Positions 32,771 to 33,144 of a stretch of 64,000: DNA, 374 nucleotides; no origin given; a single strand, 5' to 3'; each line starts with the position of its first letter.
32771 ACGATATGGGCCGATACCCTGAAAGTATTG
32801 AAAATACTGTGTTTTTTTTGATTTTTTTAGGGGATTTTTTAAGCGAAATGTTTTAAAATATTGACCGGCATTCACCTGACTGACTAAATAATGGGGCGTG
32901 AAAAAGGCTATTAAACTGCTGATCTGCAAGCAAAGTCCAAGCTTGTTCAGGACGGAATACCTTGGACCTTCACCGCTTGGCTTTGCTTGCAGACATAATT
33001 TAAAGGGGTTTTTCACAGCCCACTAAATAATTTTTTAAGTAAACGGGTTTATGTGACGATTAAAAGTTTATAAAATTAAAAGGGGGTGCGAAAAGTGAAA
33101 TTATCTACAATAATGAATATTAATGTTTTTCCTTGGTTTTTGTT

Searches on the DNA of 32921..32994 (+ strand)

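Call 79: build_rna_model(alignment_id=A1, structure=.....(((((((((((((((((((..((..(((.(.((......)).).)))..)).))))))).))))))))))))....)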
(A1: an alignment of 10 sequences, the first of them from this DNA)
Model R1 built from alignment A1 (10 sequences, 81 columns); structure: as given.
model positions 76; base pairs 27; branch points 0; effective number of sequences 2.59; information 0.744 bits per position. Calibrated on 0.2 Mb of random sequence (short: E-values are rough).
structure used (alignment columns):
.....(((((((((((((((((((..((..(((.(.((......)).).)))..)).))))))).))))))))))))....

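Call 80: search_with_rna_model(model_id=R1, sources=[window, L006, L007, L013, L014, L015, L017, L018, L019, L020, L021], max_evalue=1)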
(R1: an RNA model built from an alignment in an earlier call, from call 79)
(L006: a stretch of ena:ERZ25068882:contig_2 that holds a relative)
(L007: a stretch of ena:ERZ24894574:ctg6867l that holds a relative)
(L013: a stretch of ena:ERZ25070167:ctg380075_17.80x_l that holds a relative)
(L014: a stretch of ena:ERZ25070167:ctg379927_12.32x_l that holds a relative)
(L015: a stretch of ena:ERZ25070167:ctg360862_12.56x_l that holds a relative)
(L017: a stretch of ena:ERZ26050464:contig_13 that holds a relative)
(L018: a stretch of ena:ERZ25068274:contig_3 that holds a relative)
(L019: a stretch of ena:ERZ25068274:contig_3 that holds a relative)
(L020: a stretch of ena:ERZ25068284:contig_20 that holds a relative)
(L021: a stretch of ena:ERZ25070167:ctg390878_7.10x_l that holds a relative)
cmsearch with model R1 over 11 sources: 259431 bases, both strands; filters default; matches with E-value up to 1: 32.
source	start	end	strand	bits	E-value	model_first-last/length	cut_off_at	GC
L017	13004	13079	+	95.7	3.6e-21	1-76/76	no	0.58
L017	122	197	-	95.6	3.9e-21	1-76/76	no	0.54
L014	17065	17140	-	94.3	8.2e-21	1-76/76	no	0.54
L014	13584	13659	+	89.7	1.2e-19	1-76/76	no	0.5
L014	16926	17001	-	89.6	1.3e-19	1-76/76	no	0.55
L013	17815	17890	-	86.6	7.3e-19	1-76/76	no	0.46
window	27332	27408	-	85.9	1.1e-18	1-76/76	no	0.53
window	60558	60632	-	84.1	3.2e-18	1-76/76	no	0.51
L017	16934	17009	-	84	3.4e-18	1-76/76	no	0.43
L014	1743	1817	+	83.6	4.2e-18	1-76/76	no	0.48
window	32920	32994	+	82.6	7.8e-18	1-76/76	no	0.51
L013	16803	16878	+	79.1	5.9e-17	1-76/76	no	0.51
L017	1637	1713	+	69.5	1.6e-14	1-76/76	no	0.42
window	38290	38366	+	68.7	2.6e-14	1-76/76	no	0.45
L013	11966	12070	-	57.4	1.9e-11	1-76/76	no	0.48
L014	79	183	+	55.9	4.8e-11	1-76/76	no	0.49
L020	11320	11395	-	48.3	4e-09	1-76/76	no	0.5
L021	11320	11395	-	48.3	4e-09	1-76/76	no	0.5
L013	5743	5844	+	35.5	7.1e-06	1-76/76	no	0.48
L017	13006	13081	-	33.3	2.6e-05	1-76/76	no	0.57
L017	120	195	+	31.6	7e-05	1-76/76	no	0.54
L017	261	334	-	30.1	0.00017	1-76/76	no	0.49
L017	1639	1715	-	29.7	0.00022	1-76/76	no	0.43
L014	16924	16999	+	27.7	0.00069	1-76/76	no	0.55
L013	16805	16880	-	27.3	0.0009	1-76/76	no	0.51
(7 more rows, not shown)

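Call 81: search_with_rna_model(model_id=R1, sources=[window, L013, L014, L017, L020], max_evalue=1e-8, make_alignment=true)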
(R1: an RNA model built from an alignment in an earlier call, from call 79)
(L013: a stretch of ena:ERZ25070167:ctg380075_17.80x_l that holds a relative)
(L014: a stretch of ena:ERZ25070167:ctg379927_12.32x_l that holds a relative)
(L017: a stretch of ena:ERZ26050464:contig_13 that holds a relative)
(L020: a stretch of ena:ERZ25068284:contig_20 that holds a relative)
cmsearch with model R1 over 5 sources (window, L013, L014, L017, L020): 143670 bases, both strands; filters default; matches with E-value up to 1e-8: 17.
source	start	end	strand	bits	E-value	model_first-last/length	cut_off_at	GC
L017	13004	13079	+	95.7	2e-21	1-76/76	no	0.58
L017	122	197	-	95.6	2.2e-21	1-76/76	no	0.54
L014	17065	17140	-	94.3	4.5e-21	1-76/76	no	0.54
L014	13584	13659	+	89.7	6.6e-20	1-76/76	no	0.5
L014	16926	17001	-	89.6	6.9e-20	1-76/76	no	0.55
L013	17815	17890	-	86.6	4e-19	1-76/76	no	0.46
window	27332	27408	-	85.9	6.1e-19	1-76/76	no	0.53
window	60558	60632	-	84.1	1.8e-18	1-76/76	no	0.51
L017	16934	17009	-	84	1.9e-18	1-76/76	no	0.43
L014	1743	1817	+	83.6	2.3e-18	1-76/76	no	0.48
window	32920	32994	+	82.6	4.3e-18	1-76/76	no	0.51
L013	16803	16878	+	79.1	3.3e-17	1-76/76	no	0.51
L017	1637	1713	+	69.5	8.9e-15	1-76/76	no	0.42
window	38290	38366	+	68.7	1.5e-14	1-76/76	no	0.45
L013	11966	12070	-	57.4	1.1e-11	1-76/76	no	0.48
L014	79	183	+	55.9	2.7e-11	1-76/76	no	0.49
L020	11320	11395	-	48.3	2.2e-09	1-76/76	no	0.5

Alignment A2: 17 matches aligned to the model, 108 columns, each read 5' to 3' on its own strand. Consensus structure (alignment columns), stored with it:
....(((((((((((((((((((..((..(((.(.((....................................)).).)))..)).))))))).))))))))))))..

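Call 95: search_with_rna_model(model_id=R1, sources=[L022, L023], max_evalue=1)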
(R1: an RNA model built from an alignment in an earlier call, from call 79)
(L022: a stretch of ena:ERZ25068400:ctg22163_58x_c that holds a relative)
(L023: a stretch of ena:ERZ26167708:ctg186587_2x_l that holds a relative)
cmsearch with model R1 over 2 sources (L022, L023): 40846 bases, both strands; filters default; matches with E-value up to 1: 6.
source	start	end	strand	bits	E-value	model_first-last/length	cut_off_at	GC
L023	7357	7459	-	44.9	4.6e-09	1-76/76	no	0.51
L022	7359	7459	-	40.4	6.4e-08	1-76/76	no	0.5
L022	7812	7911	-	30.7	1.9e-05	1-76/76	no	0.51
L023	7812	7911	-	30.7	1.9e-05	1-76/76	no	0.51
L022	7523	7659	+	25.2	0.00048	1-76/76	no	0.47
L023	7523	7659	+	25.2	0.00048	1-76/76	no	0.47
